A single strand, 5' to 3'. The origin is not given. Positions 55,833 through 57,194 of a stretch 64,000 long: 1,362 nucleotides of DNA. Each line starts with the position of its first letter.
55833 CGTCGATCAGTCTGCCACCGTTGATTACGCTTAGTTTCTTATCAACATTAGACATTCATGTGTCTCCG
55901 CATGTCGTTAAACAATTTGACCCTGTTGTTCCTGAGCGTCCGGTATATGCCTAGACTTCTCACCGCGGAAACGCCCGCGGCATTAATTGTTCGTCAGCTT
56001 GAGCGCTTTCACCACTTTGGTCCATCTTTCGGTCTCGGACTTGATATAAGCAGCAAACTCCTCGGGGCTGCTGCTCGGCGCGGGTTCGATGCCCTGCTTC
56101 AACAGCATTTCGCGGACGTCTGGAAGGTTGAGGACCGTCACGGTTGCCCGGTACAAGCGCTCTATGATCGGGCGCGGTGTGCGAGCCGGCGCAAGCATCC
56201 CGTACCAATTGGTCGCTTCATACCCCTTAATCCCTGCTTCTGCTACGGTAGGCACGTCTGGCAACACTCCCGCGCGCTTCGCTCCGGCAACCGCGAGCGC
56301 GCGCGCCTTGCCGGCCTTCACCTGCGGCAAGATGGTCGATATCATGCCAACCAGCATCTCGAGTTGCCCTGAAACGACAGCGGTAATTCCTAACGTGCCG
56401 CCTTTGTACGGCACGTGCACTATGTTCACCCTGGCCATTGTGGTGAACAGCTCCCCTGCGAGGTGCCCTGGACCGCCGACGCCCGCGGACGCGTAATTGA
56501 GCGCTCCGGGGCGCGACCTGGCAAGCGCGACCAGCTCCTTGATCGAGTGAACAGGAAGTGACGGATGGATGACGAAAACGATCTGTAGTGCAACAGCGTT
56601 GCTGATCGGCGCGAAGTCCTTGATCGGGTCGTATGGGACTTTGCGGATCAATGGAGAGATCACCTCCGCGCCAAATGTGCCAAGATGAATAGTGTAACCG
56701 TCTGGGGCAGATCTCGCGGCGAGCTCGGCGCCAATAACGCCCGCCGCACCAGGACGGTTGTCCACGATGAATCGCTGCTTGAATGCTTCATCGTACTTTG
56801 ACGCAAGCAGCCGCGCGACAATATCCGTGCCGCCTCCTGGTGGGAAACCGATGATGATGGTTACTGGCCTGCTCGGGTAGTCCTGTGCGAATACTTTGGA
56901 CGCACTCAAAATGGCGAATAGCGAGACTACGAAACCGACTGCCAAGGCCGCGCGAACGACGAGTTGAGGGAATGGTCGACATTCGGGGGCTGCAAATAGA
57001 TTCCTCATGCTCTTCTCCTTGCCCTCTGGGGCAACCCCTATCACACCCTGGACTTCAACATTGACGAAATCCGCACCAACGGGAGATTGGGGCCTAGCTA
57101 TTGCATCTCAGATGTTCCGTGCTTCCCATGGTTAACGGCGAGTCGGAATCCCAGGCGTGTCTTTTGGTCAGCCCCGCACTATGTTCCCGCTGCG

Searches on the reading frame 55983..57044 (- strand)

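Call 73: search_protein_families(library=pfam, proteins=[window:55983-57044:-], max_evalue=0.00001)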
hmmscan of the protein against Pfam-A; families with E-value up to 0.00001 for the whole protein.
window:55983-57044:- (353 aa): 1 family
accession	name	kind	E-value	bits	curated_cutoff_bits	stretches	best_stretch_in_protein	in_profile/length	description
PF03401.19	TctC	-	1.3e-68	231.9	27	1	76-349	1-273/274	Tripartite tricarboxylate transporter family receptor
